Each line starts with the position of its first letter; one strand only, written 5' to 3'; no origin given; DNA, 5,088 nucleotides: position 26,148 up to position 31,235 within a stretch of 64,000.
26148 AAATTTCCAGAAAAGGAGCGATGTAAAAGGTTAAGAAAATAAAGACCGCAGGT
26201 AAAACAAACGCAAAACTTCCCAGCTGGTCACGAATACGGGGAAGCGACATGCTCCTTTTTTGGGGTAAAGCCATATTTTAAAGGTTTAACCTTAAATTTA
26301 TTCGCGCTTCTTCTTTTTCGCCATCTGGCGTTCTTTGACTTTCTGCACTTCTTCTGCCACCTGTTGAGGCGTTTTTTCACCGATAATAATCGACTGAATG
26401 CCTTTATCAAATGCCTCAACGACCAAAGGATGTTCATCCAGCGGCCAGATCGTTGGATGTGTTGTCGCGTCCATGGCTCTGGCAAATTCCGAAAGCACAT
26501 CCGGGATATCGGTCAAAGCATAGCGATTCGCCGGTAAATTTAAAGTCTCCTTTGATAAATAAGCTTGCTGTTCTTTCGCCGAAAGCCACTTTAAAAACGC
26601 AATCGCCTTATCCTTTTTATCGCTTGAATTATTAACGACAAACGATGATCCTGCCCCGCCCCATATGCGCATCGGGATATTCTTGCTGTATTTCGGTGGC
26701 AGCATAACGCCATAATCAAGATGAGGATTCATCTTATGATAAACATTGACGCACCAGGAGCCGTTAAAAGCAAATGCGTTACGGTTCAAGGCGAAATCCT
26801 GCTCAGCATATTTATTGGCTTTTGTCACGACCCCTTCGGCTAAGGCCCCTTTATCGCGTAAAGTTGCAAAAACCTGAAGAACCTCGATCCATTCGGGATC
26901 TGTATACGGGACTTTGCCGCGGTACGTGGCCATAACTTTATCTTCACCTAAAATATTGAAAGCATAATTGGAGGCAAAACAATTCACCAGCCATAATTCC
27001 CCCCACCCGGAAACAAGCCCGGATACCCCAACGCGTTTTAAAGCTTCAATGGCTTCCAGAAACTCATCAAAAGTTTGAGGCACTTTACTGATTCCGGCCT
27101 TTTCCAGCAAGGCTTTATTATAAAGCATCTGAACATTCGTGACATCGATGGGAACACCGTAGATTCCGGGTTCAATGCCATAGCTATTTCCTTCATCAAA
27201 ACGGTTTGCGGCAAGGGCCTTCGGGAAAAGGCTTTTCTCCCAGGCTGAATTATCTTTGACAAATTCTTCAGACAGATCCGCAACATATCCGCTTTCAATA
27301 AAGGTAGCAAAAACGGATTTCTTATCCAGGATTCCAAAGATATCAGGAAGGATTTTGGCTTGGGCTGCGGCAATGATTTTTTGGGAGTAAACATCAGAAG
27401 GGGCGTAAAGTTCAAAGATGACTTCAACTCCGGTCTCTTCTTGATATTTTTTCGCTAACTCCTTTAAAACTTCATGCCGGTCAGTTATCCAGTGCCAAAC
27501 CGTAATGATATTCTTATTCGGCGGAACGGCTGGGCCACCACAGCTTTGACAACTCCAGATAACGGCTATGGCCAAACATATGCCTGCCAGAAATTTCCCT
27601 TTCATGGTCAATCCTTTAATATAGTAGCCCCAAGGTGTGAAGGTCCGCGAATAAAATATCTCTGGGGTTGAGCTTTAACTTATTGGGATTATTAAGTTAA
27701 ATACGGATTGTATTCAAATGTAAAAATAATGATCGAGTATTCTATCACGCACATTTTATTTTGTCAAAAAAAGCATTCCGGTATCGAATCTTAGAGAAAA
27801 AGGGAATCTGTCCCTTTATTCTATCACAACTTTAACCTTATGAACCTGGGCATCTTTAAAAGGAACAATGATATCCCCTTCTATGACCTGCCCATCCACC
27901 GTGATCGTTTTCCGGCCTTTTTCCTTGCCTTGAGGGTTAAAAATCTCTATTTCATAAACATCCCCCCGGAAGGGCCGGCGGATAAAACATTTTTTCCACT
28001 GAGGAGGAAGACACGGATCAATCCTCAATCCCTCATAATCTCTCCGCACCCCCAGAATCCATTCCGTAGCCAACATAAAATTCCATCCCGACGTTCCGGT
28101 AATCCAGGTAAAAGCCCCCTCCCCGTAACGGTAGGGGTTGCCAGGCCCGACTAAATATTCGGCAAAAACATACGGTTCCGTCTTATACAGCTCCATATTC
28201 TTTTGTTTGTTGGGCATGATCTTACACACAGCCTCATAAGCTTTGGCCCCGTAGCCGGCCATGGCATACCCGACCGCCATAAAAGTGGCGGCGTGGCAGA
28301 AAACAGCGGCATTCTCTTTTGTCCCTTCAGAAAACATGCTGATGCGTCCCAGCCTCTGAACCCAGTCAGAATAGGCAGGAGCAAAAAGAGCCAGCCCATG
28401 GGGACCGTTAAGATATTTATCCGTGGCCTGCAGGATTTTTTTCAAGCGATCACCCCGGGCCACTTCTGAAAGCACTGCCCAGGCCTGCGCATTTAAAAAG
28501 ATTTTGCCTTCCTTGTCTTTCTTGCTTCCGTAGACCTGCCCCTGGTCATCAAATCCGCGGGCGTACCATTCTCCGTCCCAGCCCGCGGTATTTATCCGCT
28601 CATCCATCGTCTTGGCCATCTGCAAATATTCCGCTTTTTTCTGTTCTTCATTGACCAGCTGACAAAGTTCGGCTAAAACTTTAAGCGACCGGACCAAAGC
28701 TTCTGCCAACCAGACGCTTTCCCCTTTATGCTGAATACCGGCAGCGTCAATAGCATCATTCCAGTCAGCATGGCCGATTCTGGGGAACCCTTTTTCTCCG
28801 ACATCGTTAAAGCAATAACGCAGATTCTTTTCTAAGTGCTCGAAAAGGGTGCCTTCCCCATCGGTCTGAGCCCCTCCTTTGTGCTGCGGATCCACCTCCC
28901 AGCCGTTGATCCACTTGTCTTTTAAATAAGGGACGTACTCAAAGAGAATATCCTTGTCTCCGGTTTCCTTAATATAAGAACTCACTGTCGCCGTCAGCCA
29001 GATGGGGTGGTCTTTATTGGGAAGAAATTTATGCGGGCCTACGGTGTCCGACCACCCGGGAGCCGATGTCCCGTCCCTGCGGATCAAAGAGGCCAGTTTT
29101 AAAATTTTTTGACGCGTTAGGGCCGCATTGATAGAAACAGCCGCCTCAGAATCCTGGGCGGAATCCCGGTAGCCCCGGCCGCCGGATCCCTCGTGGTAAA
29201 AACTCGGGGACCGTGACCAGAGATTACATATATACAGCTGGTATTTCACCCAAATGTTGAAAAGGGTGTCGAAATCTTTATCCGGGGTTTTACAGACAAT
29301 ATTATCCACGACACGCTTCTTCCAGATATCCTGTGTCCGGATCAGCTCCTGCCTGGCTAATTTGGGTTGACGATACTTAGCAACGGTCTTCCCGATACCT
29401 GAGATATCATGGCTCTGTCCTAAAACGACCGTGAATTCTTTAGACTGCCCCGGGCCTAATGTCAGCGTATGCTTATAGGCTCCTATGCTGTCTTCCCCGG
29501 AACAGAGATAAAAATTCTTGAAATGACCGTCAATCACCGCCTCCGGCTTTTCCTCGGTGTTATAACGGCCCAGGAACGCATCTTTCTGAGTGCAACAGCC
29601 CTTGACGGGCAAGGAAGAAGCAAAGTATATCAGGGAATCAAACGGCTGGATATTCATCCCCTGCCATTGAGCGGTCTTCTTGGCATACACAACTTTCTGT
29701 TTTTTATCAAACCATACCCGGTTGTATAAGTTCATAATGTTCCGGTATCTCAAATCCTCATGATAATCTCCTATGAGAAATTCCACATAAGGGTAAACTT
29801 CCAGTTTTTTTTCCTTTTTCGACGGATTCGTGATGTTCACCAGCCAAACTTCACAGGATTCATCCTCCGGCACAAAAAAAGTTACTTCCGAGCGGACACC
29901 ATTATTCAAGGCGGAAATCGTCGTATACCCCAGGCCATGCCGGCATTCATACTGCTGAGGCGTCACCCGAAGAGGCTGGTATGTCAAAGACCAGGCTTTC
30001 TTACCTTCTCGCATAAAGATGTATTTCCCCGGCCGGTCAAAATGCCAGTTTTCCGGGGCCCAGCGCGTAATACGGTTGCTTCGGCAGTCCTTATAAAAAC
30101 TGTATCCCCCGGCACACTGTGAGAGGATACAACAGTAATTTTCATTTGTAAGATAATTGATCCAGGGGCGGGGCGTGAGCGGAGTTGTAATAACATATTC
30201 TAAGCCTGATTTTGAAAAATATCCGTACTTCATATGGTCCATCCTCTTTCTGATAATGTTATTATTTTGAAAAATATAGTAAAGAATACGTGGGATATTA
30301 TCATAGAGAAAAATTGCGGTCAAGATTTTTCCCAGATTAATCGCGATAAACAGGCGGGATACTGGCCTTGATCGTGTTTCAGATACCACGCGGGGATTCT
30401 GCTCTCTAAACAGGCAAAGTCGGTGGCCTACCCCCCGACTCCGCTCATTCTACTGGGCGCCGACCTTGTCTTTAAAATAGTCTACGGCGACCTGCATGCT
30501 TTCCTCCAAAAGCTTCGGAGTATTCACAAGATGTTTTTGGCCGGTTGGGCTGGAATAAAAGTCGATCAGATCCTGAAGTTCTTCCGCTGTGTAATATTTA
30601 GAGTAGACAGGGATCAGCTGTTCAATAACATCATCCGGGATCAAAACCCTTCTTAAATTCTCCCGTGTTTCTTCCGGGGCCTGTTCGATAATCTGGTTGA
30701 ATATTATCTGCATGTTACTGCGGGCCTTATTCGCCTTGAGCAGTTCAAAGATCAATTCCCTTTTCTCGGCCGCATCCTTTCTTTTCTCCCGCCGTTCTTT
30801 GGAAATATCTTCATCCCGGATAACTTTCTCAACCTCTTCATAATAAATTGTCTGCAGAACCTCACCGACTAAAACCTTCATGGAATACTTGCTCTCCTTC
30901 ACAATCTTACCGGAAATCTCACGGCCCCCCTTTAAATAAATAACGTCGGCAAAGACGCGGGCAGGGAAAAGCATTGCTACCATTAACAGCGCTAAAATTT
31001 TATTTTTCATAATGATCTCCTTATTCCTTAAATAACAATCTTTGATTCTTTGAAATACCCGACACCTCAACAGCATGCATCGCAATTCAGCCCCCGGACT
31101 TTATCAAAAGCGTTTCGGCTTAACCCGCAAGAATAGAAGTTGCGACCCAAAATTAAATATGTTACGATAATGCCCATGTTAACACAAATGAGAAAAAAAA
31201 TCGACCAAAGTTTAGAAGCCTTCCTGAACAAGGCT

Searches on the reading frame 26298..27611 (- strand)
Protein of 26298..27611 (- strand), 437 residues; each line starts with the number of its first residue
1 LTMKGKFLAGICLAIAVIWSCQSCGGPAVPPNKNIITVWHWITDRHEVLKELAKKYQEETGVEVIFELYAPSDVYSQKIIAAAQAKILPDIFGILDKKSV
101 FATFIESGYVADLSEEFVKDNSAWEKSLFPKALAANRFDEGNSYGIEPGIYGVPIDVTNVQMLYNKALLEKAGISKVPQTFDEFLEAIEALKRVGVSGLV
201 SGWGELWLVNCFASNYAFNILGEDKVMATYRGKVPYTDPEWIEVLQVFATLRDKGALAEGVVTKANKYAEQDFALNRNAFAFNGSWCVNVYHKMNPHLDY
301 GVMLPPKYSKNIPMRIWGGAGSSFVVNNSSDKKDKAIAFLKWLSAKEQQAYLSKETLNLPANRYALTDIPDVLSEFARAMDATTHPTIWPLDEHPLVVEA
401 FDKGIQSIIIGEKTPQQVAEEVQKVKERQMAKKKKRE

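Call 9: search_protein_families(library=ncbifam, proteins=[window:26298-27611:-], max_evalue=0.01)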
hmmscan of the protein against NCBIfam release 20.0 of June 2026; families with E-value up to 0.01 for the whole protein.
window:26298-27611:- (437 aa): 5 families
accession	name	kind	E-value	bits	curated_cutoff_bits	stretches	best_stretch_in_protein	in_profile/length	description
NF053763.1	ABCarbgalBndGanS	equivalog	2.5e-14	52.9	700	1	144-432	132-418/420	galactooligosaccharide ABC transporter substrate-binding protein GanS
TIGR03850.1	bind_CPR_0540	equivalog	1.3e-13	50.3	299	1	47-427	48-433/437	carbohydrate ABC transporter substrate-binding protein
NF007011.0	PRK09474.1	equivalog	1.8e-13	50.1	291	1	32-349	29-316/396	maltose/maltodextrin ABC transporter substrate-binding protein MalE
TIGR03851.1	chitin_NgcE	equivalog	5.9e-12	45.2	399.65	1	155-427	158-439/450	N-acetylglucosamine/diacetylchitobiose ABC transporter substrate-binding protein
TIGR01256.1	modA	equivalog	0.0013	18.7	62.5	0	48-115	7-68/217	molybdate ABC transporter substrate-binding protein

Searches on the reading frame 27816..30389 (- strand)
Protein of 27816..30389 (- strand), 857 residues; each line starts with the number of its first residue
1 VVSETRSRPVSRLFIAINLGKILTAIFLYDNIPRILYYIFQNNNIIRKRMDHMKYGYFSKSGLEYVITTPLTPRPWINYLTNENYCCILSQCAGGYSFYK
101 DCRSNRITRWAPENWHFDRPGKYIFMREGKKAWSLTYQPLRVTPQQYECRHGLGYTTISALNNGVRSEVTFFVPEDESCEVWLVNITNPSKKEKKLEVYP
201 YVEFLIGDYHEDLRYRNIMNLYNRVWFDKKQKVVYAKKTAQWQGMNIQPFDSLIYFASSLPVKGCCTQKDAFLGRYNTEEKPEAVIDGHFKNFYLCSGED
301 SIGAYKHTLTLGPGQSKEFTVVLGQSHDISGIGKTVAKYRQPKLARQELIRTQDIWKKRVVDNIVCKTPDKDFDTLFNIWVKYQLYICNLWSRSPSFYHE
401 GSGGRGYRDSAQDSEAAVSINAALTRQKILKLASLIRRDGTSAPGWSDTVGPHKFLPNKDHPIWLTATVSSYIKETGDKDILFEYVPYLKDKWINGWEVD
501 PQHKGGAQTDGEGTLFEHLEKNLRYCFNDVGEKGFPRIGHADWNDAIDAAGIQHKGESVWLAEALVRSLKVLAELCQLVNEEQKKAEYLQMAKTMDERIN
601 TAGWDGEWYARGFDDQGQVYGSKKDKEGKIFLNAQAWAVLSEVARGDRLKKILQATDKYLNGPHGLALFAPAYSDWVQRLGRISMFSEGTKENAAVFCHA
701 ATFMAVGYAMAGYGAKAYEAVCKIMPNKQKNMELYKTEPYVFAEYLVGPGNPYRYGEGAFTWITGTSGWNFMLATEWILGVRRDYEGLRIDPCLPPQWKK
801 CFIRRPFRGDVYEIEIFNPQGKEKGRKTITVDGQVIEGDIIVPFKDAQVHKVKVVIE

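Call 3: search_protein_families(library=pfam, proteins=[window:27816-30389:-], max_evalue=1)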
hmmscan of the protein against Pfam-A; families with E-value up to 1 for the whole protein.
window:27816-30389:- (857 aa): 4 families
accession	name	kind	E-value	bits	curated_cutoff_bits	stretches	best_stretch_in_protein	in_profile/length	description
PF17167.11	Glyco_hydro_94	-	2e-103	346.8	27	1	356-780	2-420/420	Glycosyl hydrolase 94 superfamily, catalytic domain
PF06165.18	GH94_b-supersand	-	6.7e-68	229.3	23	1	73-324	1-251/251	Glycosyl hydrolase 94, supersandwich domain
PF06202.20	GDE_C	-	0.0009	18.7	21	1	459-672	80-271/367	Amylo-alpha-1,6-glucosidase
PF03633.20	Glyco_hydro_65C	-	0.0055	16.9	22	1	783-818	3-37/62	Glycosyl hydrolase family 65, C-terminal domain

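Call 9: search_protein_families(library=ncbifam, proteins=[window:27816-30389:-], max_evalue=0.01)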
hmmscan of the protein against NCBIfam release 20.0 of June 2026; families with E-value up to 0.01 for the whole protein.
window:27816-30389:- (857 aa): 0 families

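Call 19: search_solved_structures(query=window:27816-30389:-, max_evalue=1e-10)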
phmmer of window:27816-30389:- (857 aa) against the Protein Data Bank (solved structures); distinct sequences matched with E-value up to 1e-10: 20.
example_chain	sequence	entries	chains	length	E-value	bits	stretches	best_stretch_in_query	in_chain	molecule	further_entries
3qde_A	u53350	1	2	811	8.2e-143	480.5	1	53-856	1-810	Cellobiose phosphorylase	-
8ho7_A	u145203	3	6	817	9.1e-143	480.3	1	53-857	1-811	Cellobiose phosphorylase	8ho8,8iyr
8ho9_A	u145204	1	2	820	1.1e-137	463.5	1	54-856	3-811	Cellobiose phosphorylase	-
8hob_A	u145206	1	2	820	2.2e-137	462.5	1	54-856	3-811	Cellobiose phosphorylase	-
3s4c_A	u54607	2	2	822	4.6e-121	408.5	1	53-847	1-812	Lactose Phosphorylase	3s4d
3rrs_A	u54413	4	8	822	1.7e-120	406.6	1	53-847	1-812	Cellobiose phosphorylase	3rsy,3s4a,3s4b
2cqs_A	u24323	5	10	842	5.1e-120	405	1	48-847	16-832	Cellobiose Phosphorylase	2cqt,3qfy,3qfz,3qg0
3afj_A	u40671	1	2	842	9.5e-120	404.1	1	48-847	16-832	Cellobiose Phosphorylase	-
8bou_A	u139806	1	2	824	1.2e-119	403.9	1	48-841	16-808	N,N'-diacetylchitobiose phosphorylase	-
3act_A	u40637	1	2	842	4.8e-119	401.8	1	48-847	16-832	Cellobiose Phosphorylase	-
3acs_A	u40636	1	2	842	7.9e-119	401.1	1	48-847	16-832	Cellobiose Phosphorylase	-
1v7v_A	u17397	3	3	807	2.3e-117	396.3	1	53-843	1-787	chitobiose phosphorylase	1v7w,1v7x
8rf9_A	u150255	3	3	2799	4.2e-95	322.6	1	55-821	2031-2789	Cyclic beta 1-2 glucan synthetase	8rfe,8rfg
8rf0_A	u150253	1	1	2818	4.3e-95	322.6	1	55-821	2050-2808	Cyclic beta-(1,2)-glucan synthase NdvB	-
4zle_A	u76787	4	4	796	2e-60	207.9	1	367-842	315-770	Putative b-glycan phosphorylase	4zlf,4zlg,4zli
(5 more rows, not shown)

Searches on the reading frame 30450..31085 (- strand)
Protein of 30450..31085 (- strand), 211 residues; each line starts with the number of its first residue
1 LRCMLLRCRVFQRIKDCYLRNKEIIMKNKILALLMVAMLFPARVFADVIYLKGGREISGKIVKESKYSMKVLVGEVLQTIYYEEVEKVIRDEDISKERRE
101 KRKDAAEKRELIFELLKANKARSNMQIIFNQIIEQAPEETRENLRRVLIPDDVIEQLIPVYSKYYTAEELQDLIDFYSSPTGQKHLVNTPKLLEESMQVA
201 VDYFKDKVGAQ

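Call 9: search_protein_families(library=ncbifam, proteins=[window:30450-31085:-], max_evalue=0.01)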
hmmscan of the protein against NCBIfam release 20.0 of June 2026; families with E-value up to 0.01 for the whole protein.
window:30450-31085:- (211 aa): 2 families
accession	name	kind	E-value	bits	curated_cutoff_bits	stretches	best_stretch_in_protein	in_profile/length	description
NF047433.1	Lepto_7_Nterm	domain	4e-07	29.7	43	1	35-89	3-59/63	LA_0442/LA_0875 N-terminal domain-containing protein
NF041881.1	PTPDL_fam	equivalog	5.7e-05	22.4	200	1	39-105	5-66/339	PTPDL family protein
